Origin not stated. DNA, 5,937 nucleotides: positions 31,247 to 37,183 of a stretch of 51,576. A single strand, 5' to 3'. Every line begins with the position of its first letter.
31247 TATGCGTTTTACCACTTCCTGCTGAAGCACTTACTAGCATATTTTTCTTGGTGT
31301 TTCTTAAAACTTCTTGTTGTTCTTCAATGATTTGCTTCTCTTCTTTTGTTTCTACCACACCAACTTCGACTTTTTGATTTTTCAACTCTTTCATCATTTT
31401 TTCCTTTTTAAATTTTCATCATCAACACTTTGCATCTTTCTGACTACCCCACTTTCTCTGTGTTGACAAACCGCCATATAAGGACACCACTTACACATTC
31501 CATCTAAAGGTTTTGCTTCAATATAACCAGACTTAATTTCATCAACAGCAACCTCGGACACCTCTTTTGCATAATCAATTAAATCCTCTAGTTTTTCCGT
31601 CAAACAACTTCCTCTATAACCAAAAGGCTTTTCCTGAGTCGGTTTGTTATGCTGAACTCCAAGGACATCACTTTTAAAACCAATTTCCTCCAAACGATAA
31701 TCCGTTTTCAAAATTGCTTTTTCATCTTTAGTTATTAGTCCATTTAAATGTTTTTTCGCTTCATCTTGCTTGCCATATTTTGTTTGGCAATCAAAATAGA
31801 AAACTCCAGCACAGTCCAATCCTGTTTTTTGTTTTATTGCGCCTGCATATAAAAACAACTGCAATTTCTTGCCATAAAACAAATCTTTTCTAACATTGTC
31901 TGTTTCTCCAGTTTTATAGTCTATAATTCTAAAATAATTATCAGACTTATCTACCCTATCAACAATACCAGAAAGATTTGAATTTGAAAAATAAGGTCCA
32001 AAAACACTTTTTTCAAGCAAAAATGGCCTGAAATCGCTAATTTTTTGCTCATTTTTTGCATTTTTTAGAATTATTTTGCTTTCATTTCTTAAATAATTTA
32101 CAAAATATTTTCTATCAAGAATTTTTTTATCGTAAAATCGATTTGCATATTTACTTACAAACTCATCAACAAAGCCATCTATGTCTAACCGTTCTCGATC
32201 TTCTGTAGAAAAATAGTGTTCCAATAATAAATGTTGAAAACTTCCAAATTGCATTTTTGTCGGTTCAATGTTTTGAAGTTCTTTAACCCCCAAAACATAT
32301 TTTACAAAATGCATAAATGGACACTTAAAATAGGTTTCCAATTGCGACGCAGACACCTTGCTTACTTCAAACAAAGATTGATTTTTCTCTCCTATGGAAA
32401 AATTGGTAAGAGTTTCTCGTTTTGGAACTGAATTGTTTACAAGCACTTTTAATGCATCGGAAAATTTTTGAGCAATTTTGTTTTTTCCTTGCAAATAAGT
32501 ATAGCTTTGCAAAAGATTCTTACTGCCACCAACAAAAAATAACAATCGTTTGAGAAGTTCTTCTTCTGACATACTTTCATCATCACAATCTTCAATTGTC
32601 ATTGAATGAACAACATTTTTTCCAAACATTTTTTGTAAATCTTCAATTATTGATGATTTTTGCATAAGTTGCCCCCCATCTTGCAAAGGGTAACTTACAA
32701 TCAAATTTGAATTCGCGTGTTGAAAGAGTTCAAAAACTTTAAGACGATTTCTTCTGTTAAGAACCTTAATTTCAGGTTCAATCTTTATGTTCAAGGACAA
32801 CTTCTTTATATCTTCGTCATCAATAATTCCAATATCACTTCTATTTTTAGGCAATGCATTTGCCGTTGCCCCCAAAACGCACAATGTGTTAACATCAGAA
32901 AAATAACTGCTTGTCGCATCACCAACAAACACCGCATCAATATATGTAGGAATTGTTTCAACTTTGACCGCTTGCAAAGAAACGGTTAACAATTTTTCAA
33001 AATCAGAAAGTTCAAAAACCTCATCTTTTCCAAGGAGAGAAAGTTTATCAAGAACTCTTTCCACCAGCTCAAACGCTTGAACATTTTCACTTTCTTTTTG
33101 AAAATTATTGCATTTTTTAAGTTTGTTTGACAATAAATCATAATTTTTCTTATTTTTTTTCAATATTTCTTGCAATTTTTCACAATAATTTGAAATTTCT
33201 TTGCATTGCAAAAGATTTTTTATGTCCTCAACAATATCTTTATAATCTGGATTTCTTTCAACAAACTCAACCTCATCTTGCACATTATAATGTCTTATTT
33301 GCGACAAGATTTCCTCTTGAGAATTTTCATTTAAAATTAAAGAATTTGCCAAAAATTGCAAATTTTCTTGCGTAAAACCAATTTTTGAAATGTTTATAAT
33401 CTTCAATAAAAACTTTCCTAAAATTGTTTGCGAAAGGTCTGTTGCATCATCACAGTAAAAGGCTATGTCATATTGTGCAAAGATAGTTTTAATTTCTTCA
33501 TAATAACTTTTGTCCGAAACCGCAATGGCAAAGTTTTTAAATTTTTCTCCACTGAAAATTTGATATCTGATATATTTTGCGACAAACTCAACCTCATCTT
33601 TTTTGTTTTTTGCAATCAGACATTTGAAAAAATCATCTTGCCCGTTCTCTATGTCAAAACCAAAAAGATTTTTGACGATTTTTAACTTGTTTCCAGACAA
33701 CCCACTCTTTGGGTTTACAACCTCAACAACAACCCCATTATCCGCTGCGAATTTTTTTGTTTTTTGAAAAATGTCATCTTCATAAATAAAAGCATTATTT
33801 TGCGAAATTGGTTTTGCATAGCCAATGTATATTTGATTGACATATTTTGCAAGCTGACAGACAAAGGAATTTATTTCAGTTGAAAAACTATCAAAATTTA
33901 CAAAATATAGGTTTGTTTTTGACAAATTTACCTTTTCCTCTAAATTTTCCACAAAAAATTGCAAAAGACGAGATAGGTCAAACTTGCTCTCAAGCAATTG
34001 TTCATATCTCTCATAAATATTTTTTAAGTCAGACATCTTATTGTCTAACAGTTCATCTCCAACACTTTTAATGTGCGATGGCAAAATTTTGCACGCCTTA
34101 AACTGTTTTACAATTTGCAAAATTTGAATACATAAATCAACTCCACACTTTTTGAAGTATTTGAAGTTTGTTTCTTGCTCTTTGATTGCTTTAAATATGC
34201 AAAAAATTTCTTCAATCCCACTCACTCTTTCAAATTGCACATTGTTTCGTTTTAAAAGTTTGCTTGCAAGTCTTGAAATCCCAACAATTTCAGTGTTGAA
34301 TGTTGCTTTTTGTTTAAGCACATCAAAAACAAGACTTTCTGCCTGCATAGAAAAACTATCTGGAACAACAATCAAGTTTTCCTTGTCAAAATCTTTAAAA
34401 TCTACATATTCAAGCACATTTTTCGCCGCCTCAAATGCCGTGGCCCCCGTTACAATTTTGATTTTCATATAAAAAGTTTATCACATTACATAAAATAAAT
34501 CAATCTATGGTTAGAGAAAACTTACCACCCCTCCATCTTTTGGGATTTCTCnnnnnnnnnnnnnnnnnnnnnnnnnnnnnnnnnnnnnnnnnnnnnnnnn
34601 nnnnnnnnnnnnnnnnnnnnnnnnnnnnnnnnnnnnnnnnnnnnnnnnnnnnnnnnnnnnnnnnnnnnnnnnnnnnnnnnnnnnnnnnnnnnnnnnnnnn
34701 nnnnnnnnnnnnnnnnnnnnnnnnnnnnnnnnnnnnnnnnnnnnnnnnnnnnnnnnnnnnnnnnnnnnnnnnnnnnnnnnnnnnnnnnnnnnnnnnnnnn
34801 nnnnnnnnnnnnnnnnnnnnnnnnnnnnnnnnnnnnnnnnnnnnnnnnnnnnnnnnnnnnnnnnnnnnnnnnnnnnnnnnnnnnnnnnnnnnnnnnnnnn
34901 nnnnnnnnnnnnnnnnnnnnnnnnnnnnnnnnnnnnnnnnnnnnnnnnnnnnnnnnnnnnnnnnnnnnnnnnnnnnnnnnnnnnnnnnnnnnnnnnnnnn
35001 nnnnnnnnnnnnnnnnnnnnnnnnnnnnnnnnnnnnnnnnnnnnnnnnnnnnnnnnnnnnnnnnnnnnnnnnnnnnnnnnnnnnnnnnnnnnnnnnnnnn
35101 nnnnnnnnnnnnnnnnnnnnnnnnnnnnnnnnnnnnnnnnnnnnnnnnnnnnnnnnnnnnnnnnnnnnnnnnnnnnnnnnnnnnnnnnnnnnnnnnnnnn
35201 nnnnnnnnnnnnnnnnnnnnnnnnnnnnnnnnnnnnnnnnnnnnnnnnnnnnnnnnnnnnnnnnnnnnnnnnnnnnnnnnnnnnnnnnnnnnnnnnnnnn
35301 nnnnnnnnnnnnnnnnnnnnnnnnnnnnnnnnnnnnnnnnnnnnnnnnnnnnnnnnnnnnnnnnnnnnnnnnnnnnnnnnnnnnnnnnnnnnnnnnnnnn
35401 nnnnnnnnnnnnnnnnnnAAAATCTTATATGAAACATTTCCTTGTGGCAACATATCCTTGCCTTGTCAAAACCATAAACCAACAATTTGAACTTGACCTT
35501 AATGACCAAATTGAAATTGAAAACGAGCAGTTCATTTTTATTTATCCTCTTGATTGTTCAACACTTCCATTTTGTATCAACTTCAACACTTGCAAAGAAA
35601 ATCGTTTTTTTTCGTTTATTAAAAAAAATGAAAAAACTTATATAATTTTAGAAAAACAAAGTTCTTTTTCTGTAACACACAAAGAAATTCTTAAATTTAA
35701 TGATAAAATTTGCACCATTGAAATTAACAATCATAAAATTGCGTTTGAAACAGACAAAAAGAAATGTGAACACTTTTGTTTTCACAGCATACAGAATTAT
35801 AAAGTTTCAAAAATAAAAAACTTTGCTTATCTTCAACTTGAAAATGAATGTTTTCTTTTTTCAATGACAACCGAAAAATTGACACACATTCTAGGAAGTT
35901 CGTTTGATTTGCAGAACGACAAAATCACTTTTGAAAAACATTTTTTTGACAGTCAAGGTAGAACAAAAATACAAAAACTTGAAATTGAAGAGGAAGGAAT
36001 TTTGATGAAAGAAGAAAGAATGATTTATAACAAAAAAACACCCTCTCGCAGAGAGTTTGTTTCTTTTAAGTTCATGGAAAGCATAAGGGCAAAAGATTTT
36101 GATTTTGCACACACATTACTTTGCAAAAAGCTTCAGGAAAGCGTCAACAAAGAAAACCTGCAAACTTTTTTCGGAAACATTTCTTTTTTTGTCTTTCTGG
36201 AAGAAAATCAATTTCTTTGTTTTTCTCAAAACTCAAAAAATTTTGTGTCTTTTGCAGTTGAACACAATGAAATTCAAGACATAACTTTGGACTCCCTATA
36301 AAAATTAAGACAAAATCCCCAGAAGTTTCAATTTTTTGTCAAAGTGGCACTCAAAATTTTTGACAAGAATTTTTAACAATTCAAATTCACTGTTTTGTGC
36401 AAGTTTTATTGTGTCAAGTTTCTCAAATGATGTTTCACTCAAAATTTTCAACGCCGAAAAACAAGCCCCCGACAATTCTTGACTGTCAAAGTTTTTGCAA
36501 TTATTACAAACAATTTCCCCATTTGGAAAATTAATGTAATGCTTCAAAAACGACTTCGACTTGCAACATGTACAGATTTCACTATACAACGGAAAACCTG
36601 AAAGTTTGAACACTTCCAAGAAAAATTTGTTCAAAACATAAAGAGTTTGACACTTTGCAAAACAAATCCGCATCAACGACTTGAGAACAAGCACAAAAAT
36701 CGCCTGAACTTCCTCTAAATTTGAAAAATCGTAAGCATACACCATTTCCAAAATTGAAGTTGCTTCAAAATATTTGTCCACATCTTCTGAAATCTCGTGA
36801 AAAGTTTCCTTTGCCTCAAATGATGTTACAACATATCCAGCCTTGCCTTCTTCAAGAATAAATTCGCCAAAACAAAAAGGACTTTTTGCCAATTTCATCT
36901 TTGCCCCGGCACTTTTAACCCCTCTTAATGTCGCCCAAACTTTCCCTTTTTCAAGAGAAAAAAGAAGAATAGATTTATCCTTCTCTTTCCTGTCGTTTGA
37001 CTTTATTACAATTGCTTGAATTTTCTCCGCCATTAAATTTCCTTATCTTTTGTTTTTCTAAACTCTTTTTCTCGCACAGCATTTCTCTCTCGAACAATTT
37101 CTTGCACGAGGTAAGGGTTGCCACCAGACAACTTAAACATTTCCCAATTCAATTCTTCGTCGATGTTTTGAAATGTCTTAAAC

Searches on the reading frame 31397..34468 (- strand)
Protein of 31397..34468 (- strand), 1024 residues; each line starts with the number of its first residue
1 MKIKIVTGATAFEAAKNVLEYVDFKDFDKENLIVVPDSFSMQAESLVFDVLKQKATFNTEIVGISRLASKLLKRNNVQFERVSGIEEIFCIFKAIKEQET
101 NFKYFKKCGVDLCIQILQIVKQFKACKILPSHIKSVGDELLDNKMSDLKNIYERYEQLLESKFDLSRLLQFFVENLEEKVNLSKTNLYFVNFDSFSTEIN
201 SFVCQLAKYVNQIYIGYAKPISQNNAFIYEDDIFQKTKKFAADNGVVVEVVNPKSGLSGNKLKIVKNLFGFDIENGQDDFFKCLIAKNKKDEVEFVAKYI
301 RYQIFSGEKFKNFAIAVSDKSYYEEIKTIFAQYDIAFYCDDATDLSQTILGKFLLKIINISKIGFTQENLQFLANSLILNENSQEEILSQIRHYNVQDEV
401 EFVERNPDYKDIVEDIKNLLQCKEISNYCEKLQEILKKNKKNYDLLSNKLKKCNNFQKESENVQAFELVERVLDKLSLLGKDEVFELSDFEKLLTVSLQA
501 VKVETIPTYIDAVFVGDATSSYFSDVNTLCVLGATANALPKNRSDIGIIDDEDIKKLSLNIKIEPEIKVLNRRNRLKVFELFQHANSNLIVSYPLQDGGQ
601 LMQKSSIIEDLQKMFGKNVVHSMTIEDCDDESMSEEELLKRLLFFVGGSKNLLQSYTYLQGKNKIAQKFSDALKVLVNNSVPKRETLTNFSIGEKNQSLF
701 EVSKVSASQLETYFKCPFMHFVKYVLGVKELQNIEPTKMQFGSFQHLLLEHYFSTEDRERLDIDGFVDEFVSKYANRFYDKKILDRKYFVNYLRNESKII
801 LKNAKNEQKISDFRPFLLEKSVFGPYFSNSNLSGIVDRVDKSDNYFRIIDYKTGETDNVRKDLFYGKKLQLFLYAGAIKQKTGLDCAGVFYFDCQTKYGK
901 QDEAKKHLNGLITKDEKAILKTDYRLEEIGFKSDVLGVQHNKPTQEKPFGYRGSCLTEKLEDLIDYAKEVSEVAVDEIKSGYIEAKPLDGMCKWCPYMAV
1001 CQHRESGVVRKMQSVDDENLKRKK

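Call 46: search_protein_families(library=pfam, proteins=[window:31397-34468:-], max_evalue=0.0001)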
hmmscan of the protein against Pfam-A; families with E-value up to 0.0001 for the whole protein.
window:31397-34468:- (1024 aa): 2 families
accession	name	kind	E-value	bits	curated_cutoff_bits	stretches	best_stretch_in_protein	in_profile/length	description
PF12705.13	PDDEXK_1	-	3.3e-37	129.2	22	1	705-1002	2-247/247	PD-(D/E)XK nuclease superfamily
PF21445.3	ADDB_N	-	2.2e-20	73.5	26.6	1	28-240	28-254/290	ADDB, N-terminal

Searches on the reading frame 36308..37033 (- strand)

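Call 46: search_protein_families(library=pfam, proteins=[window:36308-37033:-], max_evalue=0.0001)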
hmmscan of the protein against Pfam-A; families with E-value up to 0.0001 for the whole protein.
window:36308-37033:- (242 aa): 2 families
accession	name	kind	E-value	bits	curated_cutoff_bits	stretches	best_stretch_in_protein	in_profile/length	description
PF11967.14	RecO_N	-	5.1e-11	42.9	27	1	1-77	1-79/80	Recombination protein O N terminal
PF02565.21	RecO_C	-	1.7e-10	41.3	22.1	1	83-236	2-154/157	Recombination protein O C terminal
